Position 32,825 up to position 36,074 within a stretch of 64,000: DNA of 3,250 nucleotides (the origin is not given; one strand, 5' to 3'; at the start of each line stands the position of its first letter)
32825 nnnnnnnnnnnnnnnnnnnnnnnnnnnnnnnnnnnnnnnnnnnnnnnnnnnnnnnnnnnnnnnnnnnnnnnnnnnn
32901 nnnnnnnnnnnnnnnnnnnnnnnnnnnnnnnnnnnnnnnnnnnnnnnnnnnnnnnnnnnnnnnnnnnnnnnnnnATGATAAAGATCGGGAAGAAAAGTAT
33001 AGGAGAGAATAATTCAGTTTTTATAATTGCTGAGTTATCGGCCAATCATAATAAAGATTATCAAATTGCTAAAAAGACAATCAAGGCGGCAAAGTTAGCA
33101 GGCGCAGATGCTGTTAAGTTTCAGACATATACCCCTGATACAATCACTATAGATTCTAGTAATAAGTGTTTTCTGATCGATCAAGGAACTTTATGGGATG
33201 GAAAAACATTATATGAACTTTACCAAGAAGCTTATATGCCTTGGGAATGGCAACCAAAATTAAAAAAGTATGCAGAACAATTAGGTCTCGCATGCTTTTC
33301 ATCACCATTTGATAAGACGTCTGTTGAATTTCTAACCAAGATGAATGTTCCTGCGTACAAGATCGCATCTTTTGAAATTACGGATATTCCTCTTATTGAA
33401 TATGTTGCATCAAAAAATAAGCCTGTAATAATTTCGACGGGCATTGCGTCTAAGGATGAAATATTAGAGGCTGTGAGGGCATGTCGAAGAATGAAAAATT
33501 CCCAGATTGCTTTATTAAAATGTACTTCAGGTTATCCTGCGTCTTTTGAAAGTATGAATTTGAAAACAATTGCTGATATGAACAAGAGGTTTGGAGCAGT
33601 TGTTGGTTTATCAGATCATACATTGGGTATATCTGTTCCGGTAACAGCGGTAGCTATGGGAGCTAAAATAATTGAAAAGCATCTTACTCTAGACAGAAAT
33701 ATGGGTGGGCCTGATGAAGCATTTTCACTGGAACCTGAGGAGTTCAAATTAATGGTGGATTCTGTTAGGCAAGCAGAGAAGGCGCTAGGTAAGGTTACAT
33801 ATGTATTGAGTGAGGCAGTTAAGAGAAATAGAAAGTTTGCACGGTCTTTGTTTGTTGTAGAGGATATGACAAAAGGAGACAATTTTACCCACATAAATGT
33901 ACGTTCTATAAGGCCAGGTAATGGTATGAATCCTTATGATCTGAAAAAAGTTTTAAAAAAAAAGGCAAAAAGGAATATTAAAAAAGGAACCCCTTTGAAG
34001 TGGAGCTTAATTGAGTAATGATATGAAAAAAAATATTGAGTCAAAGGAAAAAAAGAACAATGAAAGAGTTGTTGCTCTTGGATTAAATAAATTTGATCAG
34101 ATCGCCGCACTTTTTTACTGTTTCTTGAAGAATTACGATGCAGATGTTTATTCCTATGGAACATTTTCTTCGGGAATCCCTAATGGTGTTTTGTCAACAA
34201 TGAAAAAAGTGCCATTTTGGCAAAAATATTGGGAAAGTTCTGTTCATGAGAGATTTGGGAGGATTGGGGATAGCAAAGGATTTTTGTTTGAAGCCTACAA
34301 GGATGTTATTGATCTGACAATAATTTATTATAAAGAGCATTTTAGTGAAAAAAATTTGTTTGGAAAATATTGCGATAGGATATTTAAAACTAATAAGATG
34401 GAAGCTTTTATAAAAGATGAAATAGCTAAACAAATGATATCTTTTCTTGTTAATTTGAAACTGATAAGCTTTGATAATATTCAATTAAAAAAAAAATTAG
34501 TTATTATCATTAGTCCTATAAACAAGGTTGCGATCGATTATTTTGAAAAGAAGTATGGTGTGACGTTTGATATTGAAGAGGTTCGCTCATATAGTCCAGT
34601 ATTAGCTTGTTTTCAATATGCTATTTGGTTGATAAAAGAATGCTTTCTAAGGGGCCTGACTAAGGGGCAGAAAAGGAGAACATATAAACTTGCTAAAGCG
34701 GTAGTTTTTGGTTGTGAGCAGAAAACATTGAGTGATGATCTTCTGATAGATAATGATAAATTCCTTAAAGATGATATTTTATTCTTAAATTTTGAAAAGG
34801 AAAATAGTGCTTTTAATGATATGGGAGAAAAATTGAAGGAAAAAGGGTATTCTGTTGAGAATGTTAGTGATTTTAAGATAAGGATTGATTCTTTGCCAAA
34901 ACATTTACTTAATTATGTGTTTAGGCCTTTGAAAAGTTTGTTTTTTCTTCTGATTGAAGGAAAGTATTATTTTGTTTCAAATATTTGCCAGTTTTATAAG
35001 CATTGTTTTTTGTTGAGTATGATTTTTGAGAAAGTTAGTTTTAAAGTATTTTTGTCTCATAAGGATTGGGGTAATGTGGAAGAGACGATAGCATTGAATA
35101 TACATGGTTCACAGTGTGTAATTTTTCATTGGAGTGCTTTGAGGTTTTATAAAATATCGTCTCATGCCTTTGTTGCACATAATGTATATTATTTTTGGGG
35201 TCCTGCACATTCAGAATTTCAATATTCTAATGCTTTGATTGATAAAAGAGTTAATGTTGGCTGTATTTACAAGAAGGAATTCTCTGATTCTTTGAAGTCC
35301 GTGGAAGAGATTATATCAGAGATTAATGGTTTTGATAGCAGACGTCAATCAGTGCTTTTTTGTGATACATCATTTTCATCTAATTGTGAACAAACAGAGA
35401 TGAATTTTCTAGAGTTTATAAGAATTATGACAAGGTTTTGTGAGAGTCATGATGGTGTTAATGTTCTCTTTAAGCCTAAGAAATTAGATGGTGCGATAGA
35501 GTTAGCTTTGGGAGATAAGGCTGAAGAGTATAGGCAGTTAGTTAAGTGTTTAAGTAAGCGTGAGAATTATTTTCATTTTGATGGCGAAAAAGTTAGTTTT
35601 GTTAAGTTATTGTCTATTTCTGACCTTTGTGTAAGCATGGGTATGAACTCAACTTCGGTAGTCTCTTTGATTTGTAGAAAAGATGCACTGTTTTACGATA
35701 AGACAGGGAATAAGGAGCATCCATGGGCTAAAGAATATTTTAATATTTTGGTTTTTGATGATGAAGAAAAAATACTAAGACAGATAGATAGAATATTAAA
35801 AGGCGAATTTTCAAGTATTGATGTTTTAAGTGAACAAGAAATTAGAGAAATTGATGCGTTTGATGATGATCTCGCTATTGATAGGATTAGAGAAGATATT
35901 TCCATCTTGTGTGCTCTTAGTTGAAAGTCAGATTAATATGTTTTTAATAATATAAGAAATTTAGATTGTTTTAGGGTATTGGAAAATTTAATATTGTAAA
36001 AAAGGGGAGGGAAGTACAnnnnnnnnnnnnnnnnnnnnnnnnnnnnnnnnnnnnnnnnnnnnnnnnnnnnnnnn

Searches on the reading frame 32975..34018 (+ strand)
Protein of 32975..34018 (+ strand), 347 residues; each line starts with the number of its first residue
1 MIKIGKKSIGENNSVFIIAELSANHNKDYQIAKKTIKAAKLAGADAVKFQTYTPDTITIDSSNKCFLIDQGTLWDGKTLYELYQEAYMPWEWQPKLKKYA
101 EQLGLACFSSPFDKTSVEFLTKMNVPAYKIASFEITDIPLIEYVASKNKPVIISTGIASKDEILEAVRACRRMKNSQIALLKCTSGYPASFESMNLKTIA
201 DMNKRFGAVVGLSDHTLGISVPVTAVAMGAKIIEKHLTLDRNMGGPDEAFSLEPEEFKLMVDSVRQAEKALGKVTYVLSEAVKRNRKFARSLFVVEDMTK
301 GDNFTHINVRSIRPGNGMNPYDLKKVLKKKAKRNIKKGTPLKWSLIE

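Call 9: search_protein_families(library=pfam, proteins=[window:32975-34018:+], max_evalue=0.0001)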
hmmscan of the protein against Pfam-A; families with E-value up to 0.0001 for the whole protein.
window:32975-34018:+ (347 aa): 2 families
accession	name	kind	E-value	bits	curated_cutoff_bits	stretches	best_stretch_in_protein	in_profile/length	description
PF03102.20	NeuB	-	1.9e-95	319.3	22.1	1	36-274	2-239/241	NeuB family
PF08666.17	SAF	-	3.4e-06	27.9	21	1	290-347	2-63/63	SAF domain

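Call 23: search_protein_families(library=ncbifam, proteins=[window:32975-34018:+], max_evalue=0.00001)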
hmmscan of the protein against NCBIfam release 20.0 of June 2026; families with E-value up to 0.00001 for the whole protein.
window:32975-34018:+ (347 aa): 2 families
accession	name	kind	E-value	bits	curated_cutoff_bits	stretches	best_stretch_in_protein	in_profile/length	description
TIGR03586.1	PseI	equivalog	5.9e-149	495.7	340.25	1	15-341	2-327/327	pseudaminic acid synthase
TIGR03569.1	NeuB_NnaB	equivalog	1.8e-98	329.7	399.65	1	15-339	1-327/329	N-acetylneuraminate synthase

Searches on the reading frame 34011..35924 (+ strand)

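Call 5: search_protein_families(library=pfam, proteins=[window:34011-35924:+], max_evalue=0.01)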
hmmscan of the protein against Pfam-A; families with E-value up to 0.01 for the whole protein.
window:34011-35924:+ (637 aa): 0 families

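Call 6: search_protein_families(library=ncbifam, proteins=[window:34011-35924:+], max_evalue=0.01)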
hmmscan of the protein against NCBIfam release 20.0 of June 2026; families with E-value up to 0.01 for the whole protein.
window:34011-35924:+ (637 aa): 1 family
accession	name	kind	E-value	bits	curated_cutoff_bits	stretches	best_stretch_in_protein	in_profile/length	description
TIGR04417.1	PFTS_polysacc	subfamily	8.8e-10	38.1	100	1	108-569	19-499/522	polysaccharide biosynthesis PFTS motif protein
